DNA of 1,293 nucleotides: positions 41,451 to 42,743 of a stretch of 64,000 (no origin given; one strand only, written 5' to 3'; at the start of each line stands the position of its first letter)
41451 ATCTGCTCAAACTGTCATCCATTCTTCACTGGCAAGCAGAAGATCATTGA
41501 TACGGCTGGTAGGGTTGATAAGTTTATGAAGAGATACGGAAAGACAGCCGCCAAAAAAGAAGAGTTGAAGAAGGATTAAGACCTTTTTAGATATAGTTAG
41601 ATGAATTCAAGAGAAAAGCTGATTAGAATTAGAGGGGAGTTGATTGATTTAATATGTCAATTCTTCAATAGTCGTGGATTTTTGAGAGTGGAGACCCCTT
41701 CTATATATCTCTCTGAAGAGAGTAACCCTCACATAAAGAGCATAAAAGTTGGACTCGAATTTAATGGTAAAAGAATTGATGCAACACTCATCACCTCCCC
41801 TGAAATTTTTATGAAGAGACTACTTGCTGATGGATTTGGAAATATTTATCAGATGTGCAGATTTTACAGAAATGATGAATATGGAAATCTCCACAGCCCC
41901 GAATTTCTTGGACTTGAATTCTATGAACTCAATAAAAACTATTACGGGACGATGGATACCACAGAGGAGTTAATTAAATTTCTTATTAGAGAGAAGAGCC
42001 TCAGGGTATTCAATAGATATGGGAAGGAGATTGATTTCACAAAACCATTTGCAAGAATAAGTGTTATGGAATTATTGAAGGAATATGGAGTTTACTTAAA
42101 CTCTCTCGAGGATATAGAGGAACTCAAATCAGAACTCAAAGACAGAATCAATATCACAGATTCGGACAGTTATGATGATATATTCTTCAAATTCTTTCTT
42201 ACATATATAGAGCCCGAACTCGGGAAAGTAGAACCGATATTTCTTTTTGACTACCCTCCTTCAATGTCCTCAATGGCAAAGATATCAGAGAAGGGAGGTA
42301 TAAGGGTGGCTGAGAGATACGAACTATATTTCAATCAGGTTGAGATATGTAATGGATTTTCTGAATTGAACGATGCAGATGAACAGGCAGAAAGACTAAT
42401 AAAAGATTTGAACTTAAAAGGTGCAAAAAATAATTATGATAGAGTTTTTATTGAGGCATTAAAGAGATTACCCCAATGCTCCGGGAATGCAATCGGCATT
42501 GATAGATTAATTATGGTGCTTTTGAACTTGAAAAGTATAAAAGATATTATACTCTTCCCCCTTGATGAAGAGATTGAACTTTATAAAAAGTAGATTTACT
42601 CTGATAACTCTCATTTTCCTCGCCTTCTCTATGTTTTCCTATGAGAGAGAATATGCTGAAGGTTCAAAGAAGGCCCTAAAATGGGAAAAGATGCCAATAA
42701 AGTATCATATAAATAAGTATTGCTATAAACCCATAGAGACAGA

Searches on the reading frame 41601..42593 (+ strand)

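Call 14: search_protein_families(library=ncbifam, proteins=[window:41601-42593:+], max_evalue=0.001)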
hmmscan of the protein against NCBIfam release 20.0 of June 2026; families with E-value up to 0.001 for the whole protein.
window:41601-42593:+ (330 aa): 15 families
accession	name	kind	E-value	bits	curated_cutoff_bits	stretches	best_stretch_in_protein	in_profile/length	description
TIGR00462.1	genX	equivalog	1.3e-79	267.9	286.9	1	9-319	2-304/304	EF-P lysine aminoacylase EpmA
NF006828.0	PRK09350.1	equivalog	3.2e-73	246.8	264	1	9-322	17-323/325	elongation factor P--(R)-beta-lysine ligase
NF001756.1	PRK00484.1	subfamily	7.3e-64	216.2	468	1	5-321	166-484/488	lysine--tRNA ligase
TIGR00499.1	lysS_bact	equivalog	3.9e-58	197.3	427.6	1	4-321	168-491/496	lysine--tRNA ligase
NF009101.0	PRK12445.1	subfamily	2.9e-44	151.5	1026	1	6-320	182-499/505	lysine--tRNA ligase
NF002821.0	PRK02983.1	equivalog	7.7e-34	116.9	742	1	5-321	775-1097/1102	bifunctional lysylphosphatidylglycerol synthetase/lysine--tRNA ligase LysX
TIGR00459.1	aspS_bact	equivalog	4e-21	75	373.85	2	171-321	405-556/586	aspartate--tRNA ligase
NF003483.0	PRK05159.1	equivalog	3.5e-19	69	353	1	5-323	134-433/438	aspartate--tRNA(Asn) ligase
NF001750.0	PRK00476.1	equivalog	1e-17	63.7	443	2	233-323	470-561/590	aspartate--tRNA ligase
TIGR00458.1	aspS_nondisc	equivalog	1.3e-17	64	368.4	1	6-323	131-423/428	aspartate--tRNA(Asn) ligase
NF009460.0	PRK12820.1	equivalog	1.1e-14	53.6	1379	1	10-164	175-316/723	bifunctional aspartyl-tRNA synthetase/aspartyl/glutamyl-tRNA amidotransferase subunit C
NF005054.0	PRK06462.1-4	equivalog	2.1e-12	46.8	309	1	5-167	22-194/318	asparagine synthetase A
NF003037.0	PRK03932.1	equivalog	1.1e-10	41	414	1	5-320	130-443/451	asparagine--tRNA ligase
TIGR00457.1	asnS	equivalog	3e-10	39.5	342.6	1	7-320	135-447/455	asparagine--tRNA ligase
NF005052.0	PRK06462.1-1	equivalog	2.8e-09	36.5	368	1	6-320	47-344/353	asparagine synthetase A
